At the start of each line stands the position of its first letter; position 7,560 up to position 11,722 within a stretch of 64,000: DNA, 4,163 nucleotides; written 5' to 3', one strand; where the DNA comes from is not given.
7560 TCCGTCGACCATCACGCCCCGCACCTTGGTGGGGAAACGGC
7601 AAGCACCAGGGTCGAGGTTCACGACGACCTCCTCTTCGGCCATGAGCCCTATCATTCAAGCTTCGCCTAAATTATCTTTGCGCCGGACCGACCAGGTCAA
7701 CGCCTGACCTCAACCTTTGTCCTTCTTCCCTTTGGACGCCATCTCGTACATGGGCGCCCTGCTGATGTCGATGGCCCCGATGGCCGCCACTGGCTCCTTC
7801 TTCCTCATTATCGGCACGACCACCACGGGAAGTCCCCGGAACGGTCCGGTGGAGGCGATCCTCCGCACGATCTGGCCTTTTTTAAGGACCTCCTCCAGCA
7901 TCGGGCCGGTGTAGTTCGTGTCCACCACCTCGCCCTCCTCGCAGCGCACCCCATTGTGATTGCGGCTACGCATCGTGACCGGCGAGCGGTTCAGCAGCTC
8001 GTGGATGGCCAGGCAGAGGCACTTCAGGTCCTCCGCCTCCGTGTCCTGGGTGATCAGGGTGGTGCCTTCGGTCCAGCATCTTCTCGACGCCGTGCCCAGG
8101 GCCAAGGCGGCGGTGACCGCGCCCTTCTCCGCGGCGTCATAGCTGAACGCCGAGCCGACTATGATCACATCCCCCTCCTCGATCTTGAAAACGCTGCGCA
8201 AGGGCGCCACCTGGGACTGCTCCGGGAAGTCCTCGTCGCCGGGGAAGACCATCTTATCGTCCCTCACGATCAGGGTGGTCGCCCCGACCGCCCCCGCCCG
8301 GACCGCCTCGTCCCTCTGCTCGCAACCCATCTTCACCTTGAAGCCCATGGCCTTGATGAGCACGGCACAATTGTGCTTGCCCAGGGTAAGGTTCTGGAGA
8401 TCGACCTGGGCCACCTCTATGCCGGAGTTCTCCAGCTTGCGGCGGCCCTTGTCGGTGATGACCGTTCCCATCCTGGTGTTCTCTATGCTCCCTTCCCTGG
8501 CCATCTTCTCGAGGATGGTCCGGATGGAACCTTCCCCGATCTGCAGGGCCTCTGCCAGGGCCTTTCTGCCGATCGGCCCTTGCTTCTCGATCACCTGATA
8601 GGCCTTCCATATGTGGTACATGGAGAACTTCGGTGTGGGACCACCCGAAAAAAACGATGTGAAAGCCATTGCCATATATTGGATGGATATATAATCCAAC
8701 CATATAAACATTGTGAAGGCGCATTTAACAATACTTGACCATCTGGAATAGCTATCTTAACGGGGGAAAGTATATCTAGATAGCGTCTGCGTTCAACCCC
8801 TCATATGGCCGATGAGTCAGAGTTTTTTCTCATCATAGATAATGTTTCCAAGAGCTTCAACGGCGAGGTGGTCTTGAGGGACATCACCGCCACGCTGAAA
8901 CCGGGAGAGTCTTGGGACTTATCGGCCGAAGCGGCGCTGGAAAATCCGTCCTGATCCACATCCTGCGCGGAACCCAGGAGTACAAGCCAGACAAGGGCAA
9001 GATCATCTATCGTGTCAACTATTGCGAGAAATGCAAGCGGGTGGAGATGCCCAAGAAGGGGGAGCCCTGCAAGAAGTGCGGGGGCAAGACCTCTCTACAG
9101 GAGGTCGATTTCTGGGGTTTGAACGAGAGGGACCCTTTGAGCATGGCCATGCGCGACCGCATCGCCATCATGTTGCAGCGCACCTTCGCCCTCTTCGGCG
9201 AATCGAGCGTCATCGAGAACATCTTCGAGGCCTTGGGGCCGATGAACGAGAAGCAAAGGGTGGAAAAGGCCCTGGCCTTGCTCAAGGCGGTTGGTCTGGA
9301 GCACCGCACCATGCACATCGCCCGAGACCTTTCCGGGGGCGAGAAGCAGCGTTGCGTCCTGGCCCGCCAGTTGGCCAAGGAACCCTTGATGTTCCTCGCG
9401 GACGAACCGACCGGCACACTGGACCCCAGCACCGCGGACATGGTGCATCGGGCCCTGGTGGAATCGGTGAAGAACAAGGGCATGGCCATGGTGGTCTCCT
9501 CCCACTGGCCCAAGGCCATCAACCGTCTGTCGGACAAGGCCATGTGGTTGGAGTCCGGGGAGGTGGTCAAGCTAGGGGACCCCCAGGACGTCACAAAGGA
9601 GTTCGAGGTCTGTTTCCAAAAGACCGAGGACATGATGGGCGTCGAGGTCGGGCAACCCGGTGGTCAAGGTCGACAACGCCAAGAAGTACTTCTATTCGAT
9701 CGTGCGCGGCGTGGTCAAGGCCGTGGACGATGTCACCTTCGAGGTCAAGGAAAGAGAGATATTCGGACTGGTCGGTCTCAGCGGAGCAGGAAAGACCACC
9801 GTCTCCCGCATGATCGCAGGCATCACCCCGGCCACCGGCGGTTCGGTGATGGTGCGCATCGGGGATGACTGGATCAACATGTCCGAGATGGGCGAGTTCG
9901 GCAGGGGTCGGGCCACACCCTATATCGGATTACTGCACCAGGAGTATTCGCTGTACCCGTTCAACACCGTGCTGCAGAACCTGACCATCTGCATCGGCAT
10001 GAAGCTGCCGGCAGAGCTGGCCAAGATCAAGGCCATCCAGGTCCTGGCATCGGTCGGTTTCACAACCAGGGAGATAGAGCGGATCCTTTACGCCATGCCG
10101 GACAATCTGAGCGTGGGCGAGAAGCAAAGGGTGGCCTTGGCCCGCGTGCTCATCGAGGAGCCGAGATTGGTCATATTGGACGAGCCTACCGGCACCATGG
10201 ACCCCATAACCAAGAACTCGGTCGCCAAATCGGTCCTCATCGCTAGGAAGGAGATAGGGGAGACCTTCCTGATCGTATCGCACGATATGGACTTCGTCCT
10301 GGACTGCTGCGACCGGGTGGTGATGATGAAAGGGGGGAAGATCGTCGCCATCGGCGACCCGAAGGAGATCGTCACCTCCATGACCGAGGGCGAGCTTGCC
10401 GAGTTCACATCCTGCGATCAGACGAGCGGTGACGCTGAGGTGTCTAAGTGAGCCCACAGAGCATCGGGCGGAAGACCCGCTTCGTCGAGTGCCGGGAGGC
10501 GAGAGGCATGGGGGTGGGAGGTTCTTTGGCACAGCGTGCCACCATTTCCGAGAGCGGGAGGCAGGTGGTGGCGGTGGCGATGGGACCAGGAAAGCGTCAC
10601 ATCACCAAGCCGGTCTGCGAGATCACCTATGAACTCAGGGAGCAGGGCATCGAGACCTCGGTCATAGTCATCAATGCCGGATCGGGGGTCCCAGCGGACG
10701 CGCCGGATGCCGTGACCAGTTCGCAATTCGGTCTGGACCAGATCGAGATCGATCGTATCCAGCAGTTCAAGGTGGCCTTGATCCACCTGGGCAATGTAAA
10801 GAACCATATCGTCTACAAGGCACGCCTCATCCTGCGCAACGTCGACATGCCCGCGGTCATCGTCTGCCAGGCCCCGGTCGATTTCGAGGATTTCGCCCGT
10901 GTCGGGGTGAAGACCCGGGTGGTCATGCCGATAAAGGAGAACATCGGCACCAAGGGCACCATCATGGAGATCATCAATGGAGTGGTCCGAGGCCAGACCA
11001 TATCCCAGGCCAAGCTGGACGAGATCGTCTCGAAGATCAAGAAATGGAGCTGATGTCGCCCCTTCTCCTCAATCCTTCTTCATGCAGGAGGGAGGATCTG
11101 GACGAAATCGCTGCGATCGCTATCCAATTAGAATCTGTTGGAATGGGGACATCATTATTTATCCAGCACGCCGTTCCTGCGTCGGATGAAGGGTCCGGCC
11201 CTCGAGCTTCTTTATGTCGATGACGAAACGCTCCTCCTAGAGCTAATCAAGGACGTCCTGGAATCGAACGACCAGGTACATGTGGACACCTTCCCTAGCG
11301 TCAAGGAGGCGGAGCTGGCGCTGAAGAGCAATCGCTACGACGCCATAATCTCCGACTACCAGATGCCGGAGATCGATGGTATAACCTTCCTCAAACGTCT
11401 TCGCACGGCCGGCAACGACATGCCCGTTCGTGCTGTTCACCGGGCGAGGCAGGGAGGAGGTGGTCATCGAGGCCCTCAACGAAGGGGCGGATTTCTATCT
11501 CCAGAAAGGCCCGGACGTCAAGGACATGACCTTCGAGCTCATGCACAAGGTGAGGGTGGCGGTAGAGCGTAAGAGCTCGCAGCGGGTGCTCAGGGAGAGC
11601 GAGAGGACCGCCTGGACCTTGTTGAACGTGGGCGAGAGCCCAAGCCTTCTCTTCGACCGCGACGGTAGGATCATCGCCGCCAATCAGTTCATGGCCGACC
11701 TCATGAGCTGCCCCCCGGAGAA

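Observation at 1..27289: PTM, structural and activation genes for MCR are all packed into 27 kb, with about ten unknown genes between them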

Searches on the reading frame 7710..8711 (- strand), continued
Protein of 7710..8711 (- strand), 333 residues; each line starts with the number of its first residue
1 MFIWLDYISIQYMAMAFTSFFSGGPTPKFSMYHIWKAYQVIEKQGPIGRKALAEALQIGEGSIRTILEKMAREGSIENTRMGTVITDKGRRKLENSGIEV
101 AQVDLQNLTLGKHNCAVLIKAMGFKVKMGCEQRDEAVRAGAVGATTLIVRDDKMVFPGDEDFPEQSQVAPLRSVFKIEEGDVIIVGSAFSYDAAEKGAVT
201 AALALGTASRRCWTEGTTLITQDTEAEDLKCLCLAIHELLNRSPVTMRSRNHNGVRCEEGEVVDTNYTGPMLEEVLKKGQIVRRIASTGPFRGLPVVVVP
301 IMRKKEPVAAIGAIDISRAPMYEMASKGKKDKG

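Call 52: find_encoding_contigs(protein=P0408, flank=10000, max_places=1)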
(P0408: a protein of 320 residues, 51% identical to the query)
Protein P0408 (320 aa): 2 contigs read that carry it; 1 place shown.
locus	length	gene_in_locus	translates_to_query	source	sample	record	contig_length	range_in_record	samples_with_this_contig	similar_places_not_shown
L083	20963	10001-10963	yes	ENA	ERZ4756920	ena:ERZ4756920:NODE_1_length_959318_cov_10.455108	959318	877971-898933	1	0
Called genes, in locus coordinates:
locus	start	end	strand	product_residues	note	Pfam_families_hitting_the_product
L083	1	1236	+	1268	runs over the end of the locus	PF00072:Response_reg, PF13426:PAS_9, PF00989:PAS, PF13426:PAS_9, PF13185:GAF_2, PF08448:PAS_4, PF13188:PAS_8, PF13426:PAS_9, +6 more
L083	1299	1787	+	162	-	PF07617:DUF1579 (weak)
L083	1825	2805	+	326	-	PF01208:URO-D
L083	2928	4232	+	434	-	PF02469:Fasciclin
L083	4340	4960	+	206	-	PF04140:ICMT, PF04191:PEMT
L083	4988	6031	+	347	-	PF01208:URO-D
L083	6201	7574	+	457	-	PF02469:Fasciclin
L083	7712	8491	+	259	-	PF00072:Response_reg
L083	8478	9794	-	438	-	PF00654:Voltage_CLC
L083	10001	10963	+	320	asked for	PF21715:CggR_N (weak), PF22167:PH0730-like_N, PF14544:DUF4443, PF09884:DUF2111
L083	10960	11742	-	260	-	PF07796:DUF1638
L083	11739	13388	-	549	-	PF17651:Raco_middle, PF14574:RACo_C_ter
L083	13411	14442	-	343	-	PF01208:URO-D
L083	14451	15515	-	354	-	PF01208:URO-D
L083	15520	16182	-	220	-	PF02607:B12-binding_2, PF02310:B12-binding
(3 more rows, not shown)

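Call 72: predict_structure(alignment_id=A2)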
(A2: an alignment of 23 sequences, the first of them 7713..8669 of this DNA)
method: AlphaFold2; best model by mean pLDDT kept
length: 319 residues; sequences in the alignment: 23
mean_pLDDT: 83.0   pTM: 0.58
mean pLDDT of the five models: 83.0, 82.5, 81.9, 81.5, 81.3
residues with pLDDT >= 90: 138; 70-90: 135; 50-70: 25; < 50: 21
segments of 3 or more residues with pLDDT < 50: 6-11, 195-203, 315-319
pLDDT, mean of each block of 10 residues (from residue 1): 49 76 92 91 89 90 91 90 87 83 90 87 90 93 90 92 93 93 92 50 58 85 86 89 88 87 89 81 87 89 61 46
secondary structure, 60 per line:
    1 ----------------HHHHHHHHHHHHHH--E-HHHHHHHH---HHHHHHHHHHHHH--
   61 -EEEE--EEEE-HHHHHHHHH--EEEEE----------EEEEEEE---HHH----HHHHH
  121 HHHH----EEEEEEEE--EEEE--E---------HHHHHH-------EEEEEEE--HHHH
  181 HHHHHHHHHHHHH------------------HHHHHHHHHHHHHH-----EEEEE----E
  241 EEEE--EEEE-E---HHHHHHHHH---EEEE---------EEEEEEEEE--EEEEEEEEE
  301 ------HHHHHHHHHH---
elements in order: H17-30 H35-42 H46-58 E62-65 E68-71 H73-81 E84-88 E99-105 H116-124 E129-136 E139-142 H155-160 E168-174 H177-193 H212-225 E231-235 E240-244 E247-250 H256-264 E268-271 E281-289 E292-300 H307-316

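Call 75: fold_search(model_id=the predicted structure, library=pdb)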
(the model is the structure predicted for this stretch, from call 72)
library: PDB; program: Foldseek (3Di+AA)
matches with E <= 10: 1868; with E <= 0.001: 63
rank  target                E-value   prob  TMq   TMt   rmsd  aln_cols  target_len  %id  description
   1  2p8t                  4.9e-11  1.00  0.47  0.77   3.4       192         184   27  Hypothetical protein PH0730 from Pyrococcus horikoshii OT3 (released 2007-04-24)
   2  3v7c                  5.1e-05  0.87  0.18  0.18  18.1       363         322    9  Cystal structure of SaBPL in complex with inhibitor (released 2012-04-18)
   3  2g7u_A                9.5e-05  0.98  0.20  0.24  18.4       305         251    8  2.3 A structure of putative catechol degradative operon regulator from Rhodococcus sp. RHA1 (released 2006-04-04)
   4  8eju_A                9.5e-05  0.96  0.20  0.24  19.4       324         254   10  The crystal structure of Pseudomonas putida PcaR (released 2024-03-20)
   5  9e6a_B                1.0e-04  0.98  0.20  0.26  19.3       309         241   12  Pseudomonas putida KT2440 IclR-type transcription factor (PP_2609) (released 2025-11-12)
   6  8ejv_B                1.0e-04  0.96  0.20  0.25  18.4       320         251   10  The crystal structure of Pseudomonas putida PcaR in complex with succinate (released 2024-03-20)
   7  6w3o_A                1.1e-04  1.00  0.25  0.31   6.6       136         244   12  Crystal structure of ligand-binding domain of Campylobacter jejuni chemoreceptor Tlp3 in complex with 4-methylisoleuci (released 2020-05-20)
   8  7dqb_A                1.1e-04  0.94  0.18  0.23  17.1       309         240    9  Crystal structure of an IclR homolog complexed with 4-hydroxybenzoate from Microbacterium hydrocarbonoxydans in P21212 (released 2021-05-05)
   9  3rir                  1.1e-04  0.72  0.16  0.16  18.4       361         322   11  Crystal Strucrture of Biotin Protein Ligase from S. aureus (released 2012-04-18)
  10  8ejv_A                1.1e-04  0.96  0.20  0.24  18.6       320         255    9  The crystal structure of Pseudomonas putida PcaR in complex with succinate (released 2024-03-20)
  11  7oyk_DDD              1.2e-04  1.00  0.20  0.66   0.9        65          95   25  DNA-binding domain of CggR in complex with the DNA operator (released 2021-11-10)
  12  3mf0_A                1.5e-04  0.99  0.25  0.22  17.1       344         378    9  Crystal structure of PDE5A GAF domain (89-518) (released 2010-09-22)
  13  5tjj_B                1.5e-04  0.96  0.19  0.24  17.7       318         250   13  Crystal structure of IcIR transcriptional regulator from Alicyclobacillus acidocaldarius (released 2016-10-26)
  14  6w3r_A                1.8e-04  1.00  0.25  0.31   6.5       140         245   11  Crystal structure of ligand-binding domain of Campylobacter jejuni chemoreceptor Tlp3 in complex with 3-methylisoleuci (released 2020-05-20)
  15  5w1e                  1.8e-04  0.90  0.23  0.16  22.0       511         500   10  PobR in complex with PHB (released 2017-12-13)
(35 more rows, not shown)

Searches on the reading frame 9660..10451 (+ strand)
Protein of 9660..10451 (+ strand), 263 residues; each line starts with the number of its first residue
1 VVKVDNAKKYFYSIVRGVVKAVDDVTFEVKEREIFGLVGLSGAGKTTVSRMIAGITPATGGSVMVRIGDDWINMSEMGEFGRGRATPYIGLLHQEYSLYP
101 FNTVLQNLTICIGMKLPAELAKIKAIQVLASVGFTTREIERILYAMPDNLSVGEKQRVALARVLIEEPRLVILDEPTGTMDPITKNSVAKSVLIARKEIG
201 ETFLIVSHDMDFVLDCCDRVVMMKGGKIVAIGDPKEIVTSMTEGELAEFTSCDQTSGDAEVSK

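Call 9: search_protein_families(library=ncbifam, proteins=[window:9660-10451:+], max_evalue=0.00001)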
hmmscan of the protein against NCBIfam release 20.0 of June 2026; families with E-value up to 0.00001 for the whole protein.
window:9660-10451:+ (263 aa): 187 families (the best 25 are shown)
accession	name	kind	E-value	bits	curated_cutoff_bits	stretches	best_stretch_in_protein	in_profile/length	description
TIGR03269.1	met_CoM_red_A2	equivalog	4.9e-114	381.8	517.1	1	2-247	280-525/530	methyl coenzyme M reductase system, component A2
TIGR01186.1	proV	subfamily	1.6e-44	152.5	326.6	1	17-249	4-229/363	betaine/proline/choline family ABC transporter ATP-binding protein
NF040933.2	ABC_arch_GlcV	equivalog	2.1e-40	138.7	450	1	2-250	3-242/357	glucose ABC transporter ATP-binding protein GlcV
NF040840.2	tungstate_WtpC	equivalog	2.3e-38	132.4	440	1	22-253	16-234/347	tungstate ABC transporter ATP-binding protein WtpC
TIGR01188.1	drrA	subfamily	1.4e-37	129.6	312.45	1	18-243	5-217/302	daunorubicin resistance ABC transporter, ATP-binding protein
TIGR04521.1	ECF_ATPase_2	equivalog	2.9e-37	128.3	330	1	13-243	12-238/279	energy-coupling factor transporter ATPase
NF033858.1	ABC2_perm_RbbA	equivalog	5.2e-37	127.2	1050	1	19-247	279-494/909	ribosome-associated ATPase/putative transporter RbbA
TIGR03415.1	ABC_choXWV_ATP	equivalog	7.3e-37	127.2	483.75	1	17-250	35-265/382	choline ABC transporter ATP-binding protein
TIGR03265.1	PhnT2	equivalog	8.9e-37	127.1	457.7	1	4-249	7-234/353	putative 2-aminoethylphosphonate ABC transporter ATP-binding protein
NF043075.1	MMSYN1_0197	equivalog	2.1e-35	122.3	550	1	21-247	17-230/341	spermidine/putrescine ABC transporter ATP-binding protein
TIGR02314.1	ABC_MetN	equivalog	2.1e-35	122.3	499.7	1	1-240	1-231/343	methionine ABC transporter ATP-binding protein MetN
NF008621.0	PRK11607.1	equivalog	6.5e-35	120.6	613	1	19-249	32-249/377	putrescine ABC transporter ATP-binding subunit PotG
TIGR02315.1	ABC_phnC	equivalog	1.5e-34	119.5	266.1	1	2-239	2-235/243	phosphonate ABC transporter ATP-binding protein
NF006987.0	PRK09452.1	equivalog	1.7e-34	119.2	482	1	20-241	31-239/378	spermidine/putrescine ABC transporter ATP-binding protein PotA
TIGR04406.1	LPS_export_lptB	equivalog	1.8e-34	119.1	240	1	20-240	15-225/239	LPS export ABC transporter ATP-binding protein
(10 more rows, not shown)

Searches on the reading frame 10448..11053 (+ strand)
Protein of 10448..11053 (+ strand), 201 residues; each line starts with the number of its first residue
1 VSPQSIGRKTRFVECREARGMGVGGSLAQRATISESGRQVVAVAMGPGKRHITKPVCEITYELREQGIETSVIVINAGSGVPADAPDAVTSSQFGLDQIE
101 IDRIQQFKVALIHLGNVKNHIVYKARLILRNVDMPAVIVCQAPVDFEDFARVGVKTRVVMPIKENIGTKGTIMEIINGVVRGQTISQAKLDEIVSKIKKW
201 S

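Call 9: search_protein_families(library=ncbifam, proteins=[window:10448-11053:+], max_evalue=0.00001)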
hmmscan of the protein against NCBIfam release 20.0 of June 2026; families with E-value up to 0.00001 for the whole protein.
window:10448-11053:+ (201 aa): 2 families
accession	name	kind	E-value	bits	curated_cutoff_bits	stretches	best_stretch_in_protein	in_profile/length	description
TIGR03264.1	met_CoM_red_C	equivalog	1.9e-87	291.8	213.5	1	7-199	1-192/194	methyl-coenzyme M reductase I operon protein C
TIGR03274.1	methan_mark_7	hypoth_equivalog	4.5e-06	25.9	349.15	1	37-149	69-171/302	methanogenesis marker 7 protein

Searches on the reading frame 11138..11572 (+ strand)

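Call 10: search_protein_families(library=ncbifam, proteins=[window:11138-11572:+], max_evalue=0.00001)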
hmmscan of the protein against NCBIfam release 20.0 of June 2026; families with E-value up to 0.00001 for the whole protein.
window:11138-11572:+ (144 aa): 26 families (the best 25 are shown)
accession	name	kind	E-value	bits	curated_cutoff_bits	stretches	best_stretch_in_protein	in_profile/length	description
NF053512.1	nitric_RR_NosR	exception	6.5e-11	41.9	400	1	24-90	1-66/422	response regulator c-di-GMP phosphodiesterase, NosR family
NF007928.2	PRK10643.1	equivalog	7.1e-10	38.9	330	1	23-98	2-76/216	two-component system response regulator PmrA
NF001965.0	PRK00742.1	subfamily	7e-09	35.3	293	1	23-91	5-74/357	chemotaxis-specific protein-glutamate methyltransferase CheB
NF007663.1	PRK10336.1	equivalog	1e-08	35.3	345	1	24-99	3-77/219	quorum sensing response regulator transcription factor QseB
NF008318.0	PRK11107.1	equivalog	1.6e-08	33.1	890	1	18-100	664-747/920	two-component sensor histidine kinase BarA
NF052596.1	RR_EAL_PvrR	equivalog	1.8e-08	33.5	580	1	22-92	4-74/398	response regulator cyclic di-GMP phosphodiesterase PvrR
NF012023.0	PRK15479.1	equivalog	3.6e-08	33.2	337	1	23-98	2-76/224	transcriptional regulator TctD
NF007969.0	PRK10693.1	equivalog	4e-08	32.7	329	1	23-100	9-85/337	two-component system response regulator RssB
NF041734.1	resp_reg_RppA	equivalog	4.7e-08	32.7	250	1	23-97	2-77/229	two-component system response regulator RppA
NF011695.0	PRK15115.1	equivalog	1.5e-07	30.6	763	1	21-98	6-82/445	two-component system response regulator GlrR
NF007901.0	PRK10610.1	equivalog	4.2e-07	30.2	189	1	21-97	5-83/129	chemotaxis response regulator CheY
TIGR02956.1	TMAO_torS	equivalog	7.2e-07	27.7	676.5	1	20-91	700-770/967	TMAO reductase system sensor histidine kinase/response regulator TorS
NF006900.1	PRK09390.1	equivalog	7.9e-07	28.8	255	1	26-97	9-79/203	response regulator FixJ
TIGR01818.1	ntrC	equivalog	9.9e-07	27.9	558.6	1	26-97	3-73/463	nitrogen regulation protein NR(I)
NF007005.1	PRK09468.1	equivalog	1.3e-06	28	331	1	24-98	6-79/237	osmolarity response regulator transcription factor OmpR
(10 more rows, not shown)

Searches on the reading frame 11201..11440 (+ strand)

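Call 92: search_protein_families(library=pfam, proteins=[window:11201-11440:+], max_evalue=0.01)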
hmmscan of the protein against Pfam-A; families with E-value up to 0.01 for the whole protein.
window:11201-11440:+ (80 aa): 1 family
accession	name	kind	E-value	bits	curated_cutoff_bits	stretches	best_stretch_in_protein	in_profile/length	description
PF00072.30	Response_reg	-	3.4e-17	63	30.2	1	4-77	2-74/111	Response regulator receiver domain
